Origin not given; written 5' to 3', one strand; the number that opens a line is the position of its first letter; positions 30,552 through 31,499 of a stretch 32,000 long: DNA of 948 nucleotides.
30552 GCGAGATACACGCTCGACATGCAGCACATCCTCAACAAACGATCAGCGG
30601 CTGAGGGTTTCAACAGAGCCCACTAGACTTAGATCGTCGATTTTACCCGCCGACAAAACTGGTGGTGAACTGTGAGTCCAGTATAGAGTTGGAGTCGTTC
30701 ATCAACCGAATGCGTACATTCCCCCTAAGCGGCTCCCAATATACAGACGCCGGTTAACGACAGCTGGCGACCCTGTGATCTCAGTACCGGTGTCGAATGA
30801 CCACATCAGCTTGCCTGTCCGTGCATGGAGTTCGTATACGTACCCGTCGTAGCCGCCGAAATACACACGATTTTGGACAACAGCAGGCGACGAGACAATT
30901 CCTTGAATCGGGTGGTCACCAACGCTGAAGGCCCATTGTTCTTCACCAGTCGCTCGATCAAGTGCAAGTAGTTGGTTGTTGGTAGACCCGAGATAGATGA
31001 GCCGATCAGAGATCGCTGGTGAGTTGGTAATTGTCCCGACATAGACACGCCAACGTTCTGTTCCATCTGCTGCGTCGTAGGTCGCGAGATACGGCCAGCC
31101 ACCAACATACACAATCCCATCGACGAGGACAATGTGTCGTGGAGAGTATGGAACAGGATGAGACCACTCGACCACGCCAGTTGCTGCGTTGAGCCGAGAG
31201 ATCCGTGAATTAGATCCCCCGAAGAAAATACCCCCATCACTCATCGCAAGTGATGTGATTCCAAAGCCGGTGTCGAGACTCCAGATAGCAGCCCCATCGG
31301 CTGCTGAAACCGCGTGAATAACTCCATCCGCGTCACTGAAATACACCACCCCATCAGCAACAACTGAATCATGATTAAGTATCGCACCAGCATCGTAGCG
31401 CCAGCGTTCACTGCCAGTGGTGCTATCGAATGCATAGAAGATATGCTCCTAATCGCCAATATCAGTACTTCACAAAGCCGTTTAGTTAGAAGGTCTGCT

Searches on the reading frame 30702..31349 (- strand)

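Call 20: search_protein_families(library=pfam, proteins=[window:30702-31349:-], max_evalue=0.001)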
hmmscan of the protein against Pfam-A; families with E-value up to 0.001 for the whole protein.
window:30702-31349:- (215 aa): 3 families
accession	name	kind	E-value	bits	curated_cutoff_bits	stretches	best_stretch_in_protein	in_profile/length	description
PF13360.13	PQQ_2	-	2.6e-38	132.4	27.6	2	47-214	2-184/233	Outer membrane protein assembly factor BamB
PF13570.13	Beta-prop_ACSF4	-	7e-24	85.3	133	1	88-213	31-159/329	Beta-alanine-activating enzyme, beta-propeller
PF01011.28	PQQ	-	6.7e-12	45.3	26.7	1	105-143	47-85/595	Glucose/ethanol/alcohol dehydrogenase, beta-propeller domain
